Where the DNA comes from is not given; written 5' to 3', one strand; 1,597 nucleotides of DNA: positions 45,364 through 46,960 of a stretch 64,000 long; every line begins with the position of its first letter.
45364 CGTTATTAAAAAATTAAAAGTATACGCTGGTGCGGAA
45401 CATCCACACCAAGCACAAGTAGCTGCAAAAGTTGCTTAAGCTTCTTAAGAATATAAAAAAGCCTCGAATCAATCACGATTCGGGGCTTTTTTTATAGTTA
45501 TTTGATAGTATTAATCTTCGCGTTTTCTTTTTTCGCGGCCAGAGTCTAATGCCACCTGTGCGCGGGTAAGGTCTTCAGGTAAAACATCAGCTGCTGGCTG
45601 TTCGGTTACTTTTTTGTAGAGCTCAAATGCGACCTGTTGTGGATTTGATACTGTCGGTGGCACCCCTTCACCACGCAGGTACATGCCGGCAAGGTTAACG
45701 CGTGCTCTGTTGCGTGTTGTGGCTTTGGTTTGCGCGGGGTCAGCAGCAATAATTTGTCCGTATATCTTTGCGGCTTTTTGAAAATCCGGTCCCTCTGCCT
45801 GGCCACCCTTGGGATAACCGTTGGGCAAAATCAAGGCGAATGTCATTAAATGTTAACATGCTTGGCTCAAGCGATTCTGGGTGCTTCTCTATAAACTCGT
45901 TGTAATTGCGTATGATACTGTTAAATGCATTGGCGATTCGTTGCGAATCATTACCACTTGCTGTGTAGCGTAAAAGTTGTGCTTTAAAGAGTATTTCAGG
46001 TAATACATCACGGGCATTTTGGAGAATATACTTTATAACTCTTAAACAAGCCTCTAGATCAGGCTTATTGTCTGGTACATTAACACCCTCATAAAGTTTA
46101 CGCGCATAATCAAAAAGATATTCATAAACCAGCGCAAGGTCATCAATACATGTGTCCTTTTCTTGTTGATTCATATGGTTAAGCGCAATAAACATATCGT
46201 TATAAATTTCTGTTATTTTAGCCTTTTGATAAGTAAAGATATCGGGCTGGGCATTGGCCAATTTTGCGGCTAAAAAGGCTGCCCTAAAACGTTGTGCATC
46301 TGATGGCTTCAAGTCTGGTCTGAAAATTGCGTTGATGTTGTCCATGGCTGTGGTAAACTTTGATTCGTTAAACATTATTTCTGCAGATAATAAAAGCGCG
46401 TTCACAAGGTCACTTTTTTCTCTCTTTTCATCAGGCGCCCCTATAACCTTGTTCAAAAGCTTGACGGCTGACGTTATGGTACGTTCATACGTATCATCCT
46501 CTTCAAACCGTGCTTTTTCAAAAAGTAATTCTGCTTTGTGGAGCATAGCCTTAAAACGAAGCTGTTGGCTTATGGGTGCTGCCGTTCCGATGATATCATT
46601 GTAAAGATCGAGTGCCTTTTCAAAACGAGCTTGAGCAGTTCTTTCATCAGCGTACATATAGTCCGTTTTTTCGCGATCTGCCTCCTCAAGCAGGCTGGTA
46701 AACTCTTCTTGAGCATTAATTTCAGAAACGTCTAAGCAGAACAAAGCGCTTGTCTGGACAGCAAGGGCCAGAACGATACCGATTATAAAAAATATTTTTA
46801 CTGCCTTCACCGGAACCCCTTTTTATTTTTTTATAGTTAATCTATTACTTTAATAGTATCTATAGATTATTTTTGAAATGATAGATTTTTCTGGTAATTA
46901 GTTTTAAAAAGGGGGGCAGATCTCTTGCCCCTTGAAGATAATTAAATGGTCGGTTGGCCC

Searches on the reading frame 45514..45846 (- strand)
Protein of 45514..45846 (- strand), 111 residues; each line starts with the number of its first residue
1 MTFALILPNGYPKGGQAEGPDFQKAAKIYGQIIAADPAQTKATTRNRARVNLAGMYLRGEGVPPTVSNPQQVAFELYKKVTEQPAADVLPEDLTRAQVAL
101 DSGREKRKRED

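Call 58: search_protein_families(library=pfam, proteins=[window:45514-45846:-], max_evalue=0.1)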
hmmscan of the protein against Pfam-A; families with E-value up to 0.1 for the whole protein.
window:45514-45846:- (111 aa): 1 family
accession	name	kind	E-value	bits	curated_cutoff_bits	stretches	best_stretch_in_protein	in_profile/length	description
PF08238.18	Sel1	-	0.0011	19.9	30.7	1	48-79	3-30/36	Sel1 repeat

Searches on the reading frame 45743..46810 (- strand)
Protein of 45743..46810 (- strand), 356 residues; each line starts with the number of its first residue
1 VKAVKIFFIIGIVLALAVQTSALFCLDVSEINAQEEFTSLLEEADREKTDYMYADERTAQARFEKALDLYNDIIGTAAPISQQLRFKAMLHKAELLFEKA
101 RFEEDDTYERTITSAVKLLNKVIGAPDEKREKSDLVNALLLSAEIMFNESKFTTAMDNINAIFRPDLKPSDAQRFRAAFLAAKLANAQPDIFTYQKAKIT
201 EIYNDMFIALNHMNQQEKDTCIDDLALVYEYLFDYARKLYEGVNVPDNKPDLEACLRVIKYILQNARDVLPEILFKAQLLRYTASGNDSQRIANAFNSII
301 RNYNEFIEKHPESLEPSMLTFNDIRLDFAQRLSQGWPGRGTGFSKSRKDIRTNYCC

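Call 4: search_protein_families(library=pfam, proteins=[window:45743-46810:-], max_evalue=1)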
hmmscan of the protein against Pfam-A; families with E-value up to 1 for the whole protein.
window:45743-46810:- (356 aa): 2 families
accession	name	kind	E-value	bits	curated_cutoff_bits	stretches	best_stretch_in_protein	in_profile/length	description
PF04670.18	Gtr1_RagA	-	0.03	14.2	22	1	61-120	89-148/232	Gtr1/RagA G protein conserved region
PF25100.1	DUF7809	-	0.09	13.5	27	1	286-316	129-159/160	Domain of unknown function (DUF7809)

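Call 5: search_protein_families(library=ncbifam, proteins=[window:45743-46810:-], max_evalue=1)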
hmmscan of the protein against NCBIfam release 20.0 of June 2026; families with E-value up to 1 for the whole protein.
window:45743-46810:- (356 aa): 0 families
